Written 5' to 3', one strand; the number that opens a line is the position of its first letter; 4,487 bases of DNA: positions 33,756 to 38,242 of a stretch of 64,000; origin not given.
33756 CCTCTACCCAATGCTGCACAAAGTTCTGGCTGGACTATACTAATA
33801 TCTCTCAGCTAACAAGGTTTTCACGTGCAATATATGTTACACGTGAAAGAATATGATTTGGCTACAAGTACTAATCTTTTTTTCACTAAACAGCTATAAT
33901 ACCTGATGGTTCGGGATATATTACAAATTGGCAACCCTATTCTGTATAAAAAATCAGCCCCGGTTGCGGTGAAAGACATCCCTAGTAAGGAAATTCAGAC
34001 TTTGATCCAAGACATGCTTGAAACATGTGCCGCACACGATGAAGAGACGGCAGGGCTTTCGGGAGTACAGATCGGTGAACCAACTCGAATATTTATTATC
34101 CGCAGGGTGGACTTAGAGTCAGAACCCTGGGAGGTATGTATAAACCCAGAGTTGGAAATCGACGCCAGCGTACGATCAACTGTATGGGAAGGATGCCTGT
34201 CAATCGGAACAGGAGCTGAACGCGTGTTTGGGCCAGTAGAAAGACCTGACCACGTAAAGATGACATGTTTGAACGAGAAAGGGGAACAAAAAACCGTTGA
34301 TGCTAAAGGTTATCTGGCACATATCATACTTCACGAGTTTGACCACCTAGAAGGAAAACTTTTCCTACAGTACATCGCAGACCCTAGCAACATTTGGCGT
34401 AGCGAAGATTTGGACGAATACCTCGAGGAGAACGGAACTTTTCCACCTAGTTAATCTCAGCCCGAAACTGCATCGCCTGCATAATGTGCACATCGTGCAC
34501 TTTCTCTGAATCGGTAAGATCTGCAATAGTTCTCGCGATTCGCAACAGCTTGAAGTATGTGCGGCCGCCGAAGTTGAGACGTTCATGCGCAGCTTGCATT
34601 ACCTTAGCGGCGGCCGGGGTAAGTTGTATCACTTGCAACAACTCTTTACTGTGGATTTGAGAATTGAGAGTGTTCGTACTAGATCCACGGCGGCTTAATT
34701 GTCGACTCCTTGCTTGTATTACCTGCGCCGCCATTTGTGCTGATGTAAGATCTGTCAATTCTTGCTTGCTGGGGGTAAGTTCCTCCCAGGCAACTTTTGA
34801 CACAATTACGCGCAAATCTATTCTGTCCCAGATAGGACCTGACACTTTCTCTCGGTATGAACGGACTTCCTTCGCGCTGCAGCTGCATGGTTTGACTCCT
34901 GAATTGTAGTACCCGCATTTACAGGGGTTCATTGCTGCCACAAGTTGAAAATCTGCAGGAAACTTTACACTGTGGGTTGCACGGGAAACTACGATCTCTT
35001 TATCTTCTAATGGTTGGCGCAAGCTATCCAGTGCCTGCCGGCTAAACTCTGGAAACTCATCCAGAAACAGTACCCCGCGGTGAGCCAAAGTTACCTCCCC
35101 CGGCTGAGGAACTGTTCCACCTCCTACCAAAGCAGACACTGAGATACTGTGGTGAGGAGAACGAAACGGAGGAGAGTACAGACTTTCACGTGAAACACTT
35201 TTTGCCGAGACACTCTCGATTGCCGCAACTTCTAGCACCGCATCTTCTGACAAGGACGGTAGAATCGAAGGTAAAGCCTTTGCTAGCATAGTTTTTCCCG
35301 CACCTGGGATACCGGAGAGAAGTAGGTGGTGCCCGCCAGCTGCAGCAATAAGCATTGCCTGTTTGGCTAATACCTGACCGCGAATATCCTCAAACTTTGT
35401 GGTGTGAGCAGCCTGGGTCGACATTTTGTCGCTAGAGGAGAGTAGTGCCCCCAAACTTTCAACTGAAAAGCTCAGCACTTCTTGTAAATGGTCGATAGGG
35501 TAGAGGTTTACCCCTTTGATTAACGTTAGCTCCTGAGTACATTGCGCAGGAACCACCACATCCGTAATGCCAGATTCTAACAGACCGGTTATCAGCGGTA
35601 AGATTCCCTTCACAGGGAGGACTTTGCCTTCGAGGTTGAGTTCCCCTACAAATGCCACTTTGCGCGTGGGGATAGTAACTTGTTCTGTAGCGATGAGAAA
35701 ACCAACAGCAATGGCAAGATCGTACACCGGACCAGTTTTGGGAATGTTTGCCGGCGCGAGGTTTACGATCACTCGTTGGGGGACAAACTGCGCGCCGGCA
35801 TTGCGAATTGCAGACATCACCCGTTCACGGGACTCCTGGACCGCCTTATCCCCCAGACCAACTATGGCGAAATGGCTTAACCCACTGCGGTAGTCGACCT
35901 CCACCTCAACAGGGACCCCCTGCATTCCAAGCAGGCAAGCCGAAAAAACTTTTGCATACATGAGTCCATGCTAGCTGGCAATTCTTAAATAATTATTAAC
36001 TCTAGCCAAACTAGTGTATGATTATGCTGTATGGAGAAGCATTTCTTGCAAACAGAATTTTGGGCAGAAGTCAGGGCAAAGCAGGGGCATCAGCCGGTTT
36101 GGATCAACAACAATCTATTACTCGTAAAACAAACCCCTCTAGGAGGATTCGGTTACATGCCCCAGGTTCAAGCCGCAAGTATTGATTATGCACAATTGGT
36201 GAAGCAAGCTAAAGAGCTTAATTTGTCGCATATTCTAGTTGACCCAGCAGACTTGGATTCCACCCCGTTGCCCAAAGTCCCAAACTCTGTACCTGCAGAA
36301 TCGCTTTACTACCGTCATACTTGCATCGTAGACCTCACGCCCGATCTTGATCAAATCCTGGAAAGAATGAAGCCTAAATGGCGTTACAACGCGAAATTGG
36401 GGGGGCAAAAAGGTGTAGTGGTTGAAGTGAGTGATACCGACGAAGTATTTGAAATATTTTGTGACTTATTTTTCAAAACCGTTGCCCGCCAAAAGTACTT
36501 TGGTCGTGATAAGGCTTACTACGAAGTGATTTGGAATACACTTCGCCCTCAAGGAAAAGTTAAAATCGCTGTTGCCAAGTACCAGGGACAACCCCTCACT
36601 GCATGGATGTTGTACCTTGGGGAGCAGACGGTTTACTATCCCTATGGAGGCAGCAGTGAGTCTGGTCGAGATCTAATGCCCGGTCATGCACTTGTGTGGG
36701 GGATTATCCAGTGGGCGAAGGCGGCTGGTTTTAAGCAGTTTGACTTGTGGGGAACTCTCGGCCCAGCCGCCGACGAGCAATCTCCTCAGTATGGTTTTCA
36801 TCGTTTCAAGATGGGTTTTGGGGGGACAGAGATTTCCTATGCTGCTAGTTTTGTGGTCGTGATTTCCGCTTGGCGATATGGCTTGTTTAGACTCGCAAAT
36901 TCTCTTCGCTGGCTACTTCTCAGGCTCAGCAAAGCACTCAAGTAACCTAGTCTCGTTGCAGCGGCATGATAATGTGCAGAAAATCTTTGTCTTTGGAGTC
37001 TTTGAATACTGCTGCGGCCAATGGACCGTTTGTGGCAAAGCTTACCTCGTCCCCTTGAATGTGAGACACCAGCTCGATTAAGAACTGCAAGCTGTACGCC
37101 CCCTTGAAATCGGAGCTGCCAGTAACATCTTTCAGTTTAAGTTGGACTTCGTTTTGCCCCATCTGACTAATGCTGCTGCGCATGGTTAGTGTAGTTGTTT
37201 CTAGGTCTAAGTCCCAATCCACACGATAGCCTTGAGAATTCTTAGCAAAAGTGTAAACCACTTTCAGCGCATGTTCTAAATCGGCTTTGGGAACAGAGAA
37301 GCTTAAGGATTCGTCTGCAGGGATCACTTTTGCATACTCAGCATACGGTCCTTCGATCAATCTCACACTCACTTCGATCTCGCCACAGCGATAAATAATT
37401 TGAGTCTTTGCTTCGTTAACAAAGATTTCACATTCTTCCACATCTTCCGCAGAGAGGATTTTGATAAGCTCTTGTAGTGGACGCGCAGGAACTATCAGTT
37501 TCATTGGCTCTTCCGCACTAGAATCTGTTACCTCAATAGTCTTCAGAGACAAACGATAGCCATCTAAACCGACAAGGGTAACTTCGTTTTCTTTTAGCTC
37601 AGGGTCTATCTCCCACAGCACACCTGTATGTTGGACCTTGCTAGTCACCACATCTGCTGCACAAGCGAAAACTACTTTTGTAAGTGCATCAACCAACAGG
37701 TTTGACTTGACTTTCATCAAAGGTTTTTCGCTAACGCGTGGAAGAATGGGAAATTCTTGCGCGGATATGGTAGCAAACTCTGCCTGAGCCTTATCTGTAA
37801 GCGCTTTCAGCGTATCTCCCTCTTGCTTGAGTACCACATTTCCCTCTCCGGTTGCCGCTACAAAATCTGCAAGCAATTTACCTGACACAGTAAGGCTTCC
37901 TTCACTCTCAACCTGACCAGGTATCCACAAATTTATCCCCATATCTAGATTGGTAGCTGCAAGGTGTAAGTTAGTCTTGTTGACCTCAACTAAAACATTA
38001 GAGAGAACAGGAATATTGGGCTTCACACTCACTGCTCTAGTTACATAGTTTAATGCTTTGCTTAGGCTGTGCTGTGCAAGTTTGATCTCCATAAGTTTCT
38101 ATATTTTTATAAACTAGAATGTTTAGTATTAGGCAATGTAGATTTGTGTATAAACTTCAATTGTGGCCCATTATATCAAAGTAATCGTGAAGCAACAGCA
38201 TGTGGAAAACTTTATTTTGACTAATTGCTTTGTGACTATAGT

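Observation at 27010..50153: Two paralogous ECF sigma factor - transmembrane - large extracytoplasmic domain fusion proteins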

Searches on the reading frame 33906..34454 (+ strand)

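Call 24: search_protein_families(library=pfam, proteins=[window:33906-34454:+], max_evalue=0.0001)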
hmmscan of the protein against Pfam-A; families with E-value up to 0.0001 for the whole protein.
window:33906-34454:+ (182 aa): 1 family
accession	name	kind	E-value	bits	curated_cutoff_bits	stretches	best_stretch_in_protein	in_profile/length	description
PF01327.26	Pep_deformylase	-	1.2e-39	135.8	22.8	1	3-159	2-152/156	Polypeptide deformylase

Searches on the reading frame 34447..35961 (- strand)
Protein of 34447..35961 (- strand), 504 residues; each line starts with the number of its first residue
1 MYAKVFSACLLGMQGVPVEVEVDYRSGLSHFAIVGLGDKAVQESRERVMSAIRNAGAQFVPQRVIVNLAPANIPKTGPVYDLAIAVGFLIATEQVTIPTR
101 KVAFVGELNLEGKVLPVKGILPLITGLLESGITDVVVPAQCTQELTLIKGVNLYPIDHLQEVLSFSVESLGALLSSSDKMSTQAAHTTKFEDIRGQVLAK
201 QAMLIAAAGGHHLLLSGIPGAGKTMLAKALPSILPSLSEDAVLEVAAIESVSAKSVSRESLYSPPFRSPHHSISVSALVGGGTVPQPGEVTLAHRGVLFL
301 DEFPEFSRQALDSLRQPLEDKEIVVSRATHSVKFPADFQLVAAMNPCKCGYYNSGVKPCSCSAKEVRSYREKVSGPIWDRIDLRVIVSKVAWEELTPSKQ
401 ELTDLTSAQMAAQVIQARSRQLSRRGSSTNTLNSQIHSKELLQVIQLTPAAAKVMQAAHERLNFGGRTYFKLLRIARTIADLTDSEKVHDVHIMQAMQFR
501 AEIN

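Call 10: search_protein_families(library=pfam, proteins=[window:34447-35961:-], max_evalue=0.001)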
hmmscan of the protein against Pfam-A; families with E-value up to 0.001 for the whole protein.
window:34447-35961:- (504 aa): 7 families
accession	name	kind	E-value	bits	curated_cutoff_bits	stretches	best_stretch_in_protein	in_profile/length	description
PF01078.27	Mg_chelatase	-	4.5e-88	294.5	20.3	1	190-394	2-206/207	Magnesium chelatase, subunit ChlI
PF13541.12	ChlI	-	7.6e-38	129.6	27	1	20-140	1-120/121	Subunit ChlI of Mg-chelatase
PF13335.12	Mg_chelatase_C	-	4.9e-23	82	26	1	406-500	3-94/94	Magnesium chelatase, subunit ChlI C-terminal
PF07728.20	AAA_5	-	1.5e-10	41.7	22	1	212-348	1-125/139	AAA domain (dynein-related subfamily)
PF05362.19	Lon_C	-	7.9e-10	39.1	21.1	1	19-165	44-201/205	Lon protease (S16) C-terminal proteolytic domain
PF00493.29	MCM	-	9.5e-08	31.9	23.3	1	283-354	110-180/224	MCM P-loop domain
PF00158.32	Sigma54_activat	-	1.3e-05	25.4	20.2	1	206-345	18-142/168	Sigma-54 interaction domain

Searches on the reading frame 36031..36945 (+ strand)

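Call 10: search_protein_families(library=pfam, proteins=[window:36031-36945:+], max_evalue=0.001)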
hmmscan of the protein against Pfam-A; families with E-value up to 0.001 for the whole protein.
window:36031-36945:+ (304 aa): 2 families
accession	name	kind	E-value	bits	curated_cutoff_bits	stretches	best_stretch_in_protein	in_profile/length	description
PF02388.22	FemAB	-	1.8e-22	80.2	24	2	182-290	302-405/406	FemAB family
PF13480.13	Acetyltransf_6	-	9.4e-17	61.9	22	1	118-241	9-136/143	Acetyltransferase (GNAT) domain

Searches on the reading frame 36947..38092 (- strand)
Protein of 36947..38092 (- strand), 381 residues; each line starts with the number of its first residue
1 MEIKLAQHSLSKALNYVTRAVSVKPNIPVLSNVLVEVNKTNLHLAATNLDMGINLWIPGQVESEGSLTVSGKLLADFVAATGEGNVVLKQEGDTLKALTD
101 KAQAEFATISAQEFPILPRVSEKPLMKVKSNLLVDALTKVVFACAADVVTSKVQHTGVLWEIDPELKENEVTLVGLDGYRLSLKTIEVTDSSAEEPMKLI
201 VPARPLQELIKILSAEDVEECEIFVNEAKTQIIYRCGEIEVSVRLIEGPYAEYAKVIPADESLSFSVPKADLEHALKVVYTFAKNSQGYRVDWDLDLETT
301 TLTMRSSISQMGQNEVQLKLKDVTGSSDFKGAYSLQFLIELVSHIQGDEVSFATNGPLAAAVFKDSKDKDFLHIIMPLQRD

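Call 10: search_protein_families(library=pfam, proteins=[window:36947-38092:-], max_evalue=0.001)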
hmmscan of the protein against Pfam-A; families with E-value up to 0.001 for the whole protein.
window:36947-38092:- (381 aa): 3 families
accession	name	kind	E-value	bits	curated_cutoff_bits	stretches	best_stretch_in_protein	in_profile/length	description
PF00712.24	DNA_pol3_beta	-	1.6e-23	83.5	24.4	1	1-118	1-120/120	DNA polymerase III beta subunit, N-terminal domain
PF02767.21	DNA_pol3_beta_2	-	1.1e-15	58.4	27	1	128-250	2-114/116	DNA polymerase III beta subunit, central domain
PF02768.20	DNA_pol3_beta_3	-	2.3e-08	34.3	27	1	255-378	2-120/121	DNA polymerase III beta subunit, C-terminal domain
